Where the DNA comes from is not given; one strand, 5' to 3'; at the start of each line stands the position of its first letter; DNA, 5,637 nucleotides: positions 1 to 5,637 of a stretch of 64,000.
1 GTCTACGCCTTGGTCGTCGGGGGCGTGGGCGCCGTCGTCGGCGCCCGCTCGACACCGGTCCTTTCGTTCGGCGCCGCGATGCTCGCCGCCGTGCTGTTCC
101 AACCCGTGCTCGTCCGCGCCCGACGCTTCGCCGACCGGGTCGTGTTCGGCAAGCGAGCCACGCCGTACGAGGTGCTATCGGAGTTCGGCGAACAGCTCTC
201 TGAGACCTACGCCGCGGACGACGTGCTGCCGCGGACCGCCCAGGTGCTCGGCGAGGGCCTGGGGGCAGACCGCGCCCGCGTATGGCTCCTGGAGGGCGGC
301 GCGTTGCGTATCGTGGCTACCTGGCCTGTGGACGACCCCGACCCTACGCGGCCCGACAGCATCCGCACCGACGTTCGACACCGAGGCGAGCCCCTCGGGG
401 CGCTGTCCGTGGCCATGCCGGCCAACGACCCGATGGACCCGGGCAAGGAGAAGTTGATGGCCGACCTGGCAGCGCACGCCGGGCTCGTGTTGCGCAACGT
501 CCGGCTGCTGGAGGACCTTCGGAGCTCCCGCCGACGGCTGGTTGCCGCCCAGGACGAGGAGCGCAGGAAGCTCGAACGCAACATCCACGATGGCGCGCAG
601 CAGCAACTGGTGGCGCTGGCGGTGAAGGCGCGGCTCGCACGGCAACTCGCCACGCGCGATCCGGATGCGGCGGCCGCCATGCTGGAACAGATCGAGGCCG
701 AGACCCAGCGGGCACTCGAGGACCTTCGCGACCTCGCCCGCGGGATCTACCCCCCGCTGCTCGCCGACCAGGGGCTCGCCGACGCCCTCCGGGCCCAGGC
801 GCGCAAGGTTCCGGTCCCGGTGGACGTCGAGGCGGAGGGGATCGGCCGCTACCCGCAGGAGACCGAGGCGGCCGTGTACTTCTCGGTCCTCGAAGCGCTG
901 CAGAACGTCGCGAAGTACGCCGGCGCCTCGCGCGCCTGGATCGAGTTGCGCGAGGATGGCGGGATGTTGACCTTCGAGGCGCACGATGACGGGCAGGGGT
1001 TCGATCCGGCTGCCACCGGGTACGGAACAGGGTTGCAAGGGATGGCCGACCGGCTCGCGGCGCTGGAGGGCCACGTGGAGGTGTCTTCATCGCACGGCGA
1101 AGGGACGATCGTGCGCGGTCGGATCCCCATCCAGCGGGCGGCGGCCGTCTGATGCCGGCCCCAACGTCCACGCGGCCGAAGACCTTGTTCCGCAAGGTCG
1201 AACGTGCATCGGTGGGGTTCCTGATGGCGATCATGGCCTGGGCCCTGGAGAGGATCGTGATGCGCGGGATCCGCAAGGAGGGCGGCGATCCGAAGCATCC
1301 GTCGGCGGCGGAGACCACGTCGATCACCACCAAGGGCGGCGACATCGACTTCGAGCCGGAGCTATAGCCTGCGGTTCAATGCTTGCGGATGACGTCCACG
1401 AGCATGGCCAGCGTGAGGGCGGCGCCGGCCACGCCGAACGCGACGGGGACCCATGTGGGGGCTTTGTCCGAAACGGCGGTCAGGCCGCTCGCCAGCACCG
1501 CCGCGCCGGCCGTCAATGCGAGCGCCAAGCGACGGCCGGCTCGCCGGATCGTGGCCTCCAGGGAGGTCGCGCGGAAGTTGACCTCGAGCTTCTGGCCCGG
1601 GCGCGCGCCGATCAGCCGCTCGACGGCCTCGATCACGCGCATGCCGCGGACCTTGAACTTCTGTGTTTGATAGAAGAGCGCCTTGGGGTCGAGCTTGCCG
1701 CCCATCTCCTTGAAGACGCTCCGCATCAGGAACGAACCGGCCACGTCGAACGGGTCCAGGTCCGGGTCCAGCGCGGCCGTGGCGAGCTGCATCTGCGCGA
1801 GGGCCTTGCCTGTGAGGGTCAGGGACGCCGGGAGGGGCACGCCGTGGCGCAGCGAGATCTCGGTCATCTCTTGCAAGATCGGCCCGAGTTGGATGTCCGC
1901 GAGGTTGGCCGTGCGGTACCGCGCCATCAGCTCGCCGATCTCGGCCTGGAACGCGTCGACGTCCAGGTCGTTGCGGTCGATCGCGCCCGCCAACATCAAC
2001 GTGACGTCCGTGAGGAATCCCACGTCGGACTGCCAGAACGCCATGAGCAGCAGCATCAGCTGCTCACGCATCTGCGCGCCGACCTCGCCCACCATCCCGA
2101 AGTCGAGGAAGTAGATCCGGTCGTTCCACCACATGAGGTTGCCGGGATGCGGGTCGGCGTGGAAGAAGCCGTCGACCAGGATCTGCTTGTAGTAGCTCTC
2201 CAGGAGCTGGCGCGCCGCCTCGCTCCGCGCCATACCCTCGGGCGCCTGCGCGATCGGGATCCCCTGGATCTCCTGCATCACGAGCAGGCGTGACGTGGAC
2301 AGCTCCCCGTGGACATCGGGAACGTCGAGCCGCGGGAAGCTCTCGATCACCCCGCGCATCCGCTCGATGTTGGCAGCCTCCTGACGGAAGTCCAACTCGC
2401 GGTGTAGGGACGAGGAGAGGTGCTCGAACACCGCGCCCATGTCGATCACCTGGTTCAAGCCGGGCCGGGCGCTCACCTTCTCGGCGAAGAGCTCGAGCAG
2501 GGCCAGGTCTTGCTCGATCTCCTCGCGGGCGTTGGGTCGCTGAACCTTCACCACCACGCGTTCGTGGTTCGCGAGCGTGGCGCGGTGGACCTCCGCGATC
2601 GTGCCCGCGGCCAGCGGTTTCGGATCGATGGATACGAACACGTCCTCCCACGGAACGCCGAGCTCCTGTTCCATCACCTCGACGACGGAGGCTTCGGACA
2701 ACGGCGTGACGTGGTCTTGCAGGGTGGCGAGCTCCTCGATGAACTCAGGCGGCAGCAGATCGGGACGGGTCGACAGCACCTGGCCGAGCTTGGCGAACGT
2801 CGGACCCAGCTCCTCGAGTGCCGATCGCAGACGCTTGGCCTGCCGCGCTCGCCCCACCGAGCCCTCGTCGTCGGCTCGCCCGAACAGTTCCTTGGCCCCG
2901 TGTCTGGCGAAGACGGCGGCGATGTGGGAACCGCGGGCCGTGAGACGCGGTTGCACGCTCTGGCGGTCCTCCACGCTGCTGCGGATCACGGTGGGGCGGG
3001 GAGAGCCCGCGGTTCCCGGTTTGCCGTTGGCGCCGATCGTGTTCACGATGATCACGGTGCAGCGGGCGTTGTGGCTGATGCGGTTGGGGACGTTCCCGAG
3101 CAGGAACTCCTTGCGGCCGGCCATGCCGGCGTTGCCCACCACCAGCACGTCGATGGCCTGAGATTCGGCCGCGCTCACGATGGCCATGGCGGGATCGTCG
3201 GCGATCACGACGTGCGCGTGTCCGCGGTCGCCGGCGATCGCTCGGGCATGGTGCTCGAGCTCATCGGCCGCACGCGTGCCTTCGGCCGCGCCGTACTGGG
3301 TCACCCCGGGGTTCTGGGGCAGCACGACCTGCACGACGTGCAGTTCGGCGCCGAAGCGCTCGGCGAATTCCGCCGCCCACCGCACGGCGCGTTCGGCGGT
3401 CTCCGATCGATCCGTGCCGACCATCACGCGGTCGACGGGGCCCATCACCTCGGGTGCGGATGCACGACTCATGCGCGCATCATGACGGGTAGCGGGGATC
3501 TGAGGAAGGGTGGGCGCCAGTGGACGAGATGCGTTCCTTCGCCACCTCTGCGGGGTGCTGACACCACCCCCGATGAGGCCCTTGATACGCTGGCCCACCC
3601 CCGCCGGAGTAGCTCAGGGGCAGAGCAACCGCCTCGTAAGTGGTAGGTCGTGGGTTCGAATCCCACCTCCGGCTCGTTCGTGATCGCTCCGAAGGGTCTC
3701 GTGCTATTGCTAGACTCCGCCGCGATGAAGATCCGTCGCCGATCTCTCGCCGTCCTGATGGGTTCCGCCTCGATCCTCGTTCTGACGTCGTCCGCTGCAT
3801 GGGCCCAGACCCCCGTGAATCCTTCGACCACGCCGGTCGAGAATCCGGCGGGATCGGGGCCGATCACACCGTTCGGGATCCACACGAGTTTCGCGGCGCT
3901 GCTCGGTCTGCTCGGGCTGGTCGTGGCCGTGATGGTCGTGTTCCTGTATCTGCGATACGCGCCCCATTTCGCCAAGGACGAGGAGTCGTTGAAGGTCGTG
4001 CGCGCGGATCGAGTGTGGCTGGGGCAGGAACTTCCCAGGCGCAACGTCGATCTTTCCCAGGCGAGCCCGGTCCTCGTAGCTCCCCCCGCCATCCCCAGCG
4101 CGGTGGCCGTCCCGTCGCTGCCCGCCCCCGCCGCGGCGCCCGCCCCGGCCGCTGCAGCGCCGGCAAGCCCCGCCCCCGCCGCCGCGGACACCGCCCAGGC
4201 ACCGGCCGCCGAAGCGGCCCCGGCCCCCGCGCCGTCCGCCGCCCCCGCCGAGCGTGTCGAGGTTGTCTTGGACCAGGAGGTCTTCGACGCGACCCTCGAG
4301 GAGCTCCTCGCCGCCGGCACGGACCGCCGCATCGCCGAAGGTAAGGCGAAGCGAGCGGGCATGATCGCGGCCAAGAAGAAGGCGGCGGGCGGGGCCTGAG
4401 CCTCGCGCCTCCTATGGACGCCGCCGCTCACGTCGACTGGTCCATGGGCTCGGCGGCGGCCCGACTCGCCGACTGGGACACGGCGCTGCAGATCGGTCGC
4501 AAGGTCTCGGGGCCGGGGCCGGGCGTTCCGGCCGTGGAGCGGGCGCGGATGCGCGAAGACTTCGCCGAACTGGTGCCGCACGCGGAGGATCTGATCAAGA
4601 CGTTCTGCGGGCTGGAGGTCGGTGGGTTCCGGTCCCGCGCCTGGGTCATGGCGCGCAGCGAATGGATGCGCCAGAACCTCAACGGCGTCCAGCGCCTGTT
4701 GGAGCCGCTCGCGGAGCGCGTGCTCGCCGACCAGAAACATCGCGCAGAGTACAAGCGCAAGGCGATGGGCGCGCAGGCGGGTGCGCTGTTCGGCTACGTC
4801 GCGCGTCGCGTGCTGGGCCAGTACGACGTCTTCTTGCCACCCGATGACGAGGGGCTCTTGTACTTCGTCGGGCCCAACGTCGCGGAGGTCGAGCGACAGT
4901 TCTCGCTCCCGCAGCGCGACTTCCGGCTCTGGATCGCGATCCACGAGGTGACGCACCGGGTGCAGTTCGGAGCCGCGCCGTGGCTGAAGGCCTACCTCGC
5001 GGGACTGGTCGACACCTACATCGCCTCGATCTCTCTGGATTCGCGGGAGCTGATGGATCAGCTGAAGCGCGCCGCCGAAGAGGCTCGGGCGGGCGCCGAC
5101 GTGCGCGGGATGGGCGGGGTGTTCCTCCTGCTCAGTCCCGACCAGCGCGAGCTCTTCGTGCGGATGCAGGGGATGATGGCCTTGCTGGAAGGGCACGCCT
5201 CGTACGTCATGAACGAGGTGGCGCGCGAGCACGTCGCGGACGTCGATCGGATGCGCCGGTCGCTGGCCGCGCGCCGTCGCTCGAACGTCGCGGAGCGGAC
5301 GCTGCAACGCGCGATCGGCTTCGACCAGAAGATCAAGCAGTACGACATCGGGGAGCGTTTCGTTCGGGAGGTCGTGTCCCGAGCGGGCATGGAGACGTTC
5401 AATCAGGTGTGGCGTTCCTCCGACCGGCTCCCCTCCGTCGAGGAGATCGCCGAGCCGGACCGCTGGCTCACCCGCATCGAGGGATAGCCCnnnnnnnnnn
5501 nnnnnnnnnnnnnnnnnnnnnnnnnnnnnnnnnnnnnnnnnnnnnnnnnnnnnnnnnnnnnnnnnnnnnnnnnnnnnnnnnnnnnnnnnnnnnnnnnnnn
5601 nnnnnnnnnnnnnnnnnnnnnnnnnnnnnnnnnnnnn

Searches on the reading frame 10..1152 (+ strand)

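Call 13: search_protein_families(library=pfam, proteins=[window:10-1152:+], max_evalue=0.001)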
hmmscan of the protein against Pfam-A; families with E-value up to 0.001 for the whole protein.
window:10-1152:+ (380 aa): 3 families
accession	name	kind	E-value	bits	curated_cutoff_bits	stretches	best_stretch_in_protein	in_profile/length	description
PF07730.19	HisKA_3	-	2.2e-14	54.2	24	1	184-249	1-66/68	Histidine kinase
PF02518.31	HATPase_c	-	2.8e-09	37.8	26.4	1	292-375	9-110/111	Histidine kinase-, DNA gyrase B-, and HSP90-like ATPase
PF01590.32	GAF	-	0.00026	22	22.4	0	70-105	3-41/133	GAF domain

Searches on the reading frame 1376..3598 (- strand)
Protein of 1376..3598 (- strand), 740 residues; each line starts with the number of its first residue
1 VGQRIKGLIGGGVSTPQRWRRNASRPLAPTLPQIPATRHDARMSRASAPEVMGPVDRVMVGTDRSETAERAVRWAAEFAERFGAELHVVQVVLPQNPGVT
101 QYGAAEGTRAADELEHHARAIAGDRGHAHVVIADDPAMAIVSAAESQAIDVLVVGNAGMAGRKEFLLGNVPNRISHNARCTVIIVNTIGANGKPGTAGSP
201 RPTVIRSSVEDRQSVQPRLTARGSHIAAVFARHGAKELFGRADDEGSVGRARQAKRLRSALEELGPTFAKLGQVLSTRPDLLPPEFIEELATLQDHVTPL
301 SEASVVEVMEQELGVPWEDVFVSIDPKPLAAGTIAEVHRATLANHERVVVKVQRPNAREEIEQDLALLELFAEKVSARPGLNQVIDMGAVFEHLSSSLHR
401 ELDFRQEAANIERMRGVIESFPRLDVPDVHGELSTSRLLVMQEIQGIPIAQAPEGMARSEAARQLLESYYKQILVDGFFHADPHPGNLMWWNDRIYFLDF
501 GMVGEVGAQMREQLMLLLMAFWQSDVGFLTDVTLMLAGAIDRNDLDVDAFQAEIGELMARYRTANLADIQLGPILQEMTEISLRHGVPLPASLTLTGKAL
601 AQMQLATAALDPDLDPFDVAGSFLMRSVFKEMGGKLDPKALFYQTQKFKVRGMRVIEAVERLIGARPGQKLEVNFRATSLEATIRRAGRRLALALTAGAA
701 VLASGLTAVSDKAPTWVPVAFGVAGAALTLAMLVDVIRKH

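Call 13: search_protein_families(library=pfam, proteins=[window:1376-3598:-], max_evalue=0.001)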
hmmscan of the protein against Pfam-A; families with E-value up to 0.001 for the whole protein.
window:1376-3598:- (740 aa): 3 families
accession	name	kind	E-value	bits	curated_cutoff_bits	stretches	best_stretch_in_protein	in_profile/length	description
PF03109.22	ABC1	-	2.2e-63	214.1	22.9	1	293-526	2-237/244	ABC1 atypical kinase-like domain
PF00582.32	Usp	-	1.5e-27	97.3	24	1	56-185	3-140/141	Universal stress protein family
PF01636.29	APH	-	1.4e-05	25.4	23.2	1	327-504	3-198/239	Phosphotransferase enzyme family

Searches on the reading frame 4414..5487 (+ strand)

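Call 13: search_protein_families(library=pfam, proteins=[window:4414-5487:+], max_evalue=0.001)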
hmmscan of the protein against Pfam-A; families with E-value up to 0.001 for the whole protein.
window:4414-5487:+ (357 aa): 1 family
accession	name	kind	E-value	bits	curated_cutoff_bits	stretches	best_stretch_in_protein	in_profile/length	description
PF10103.15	Zincin_2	-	1.1e-85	288.4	25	1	20-352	2-344/344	Zincin-like metallopeptidase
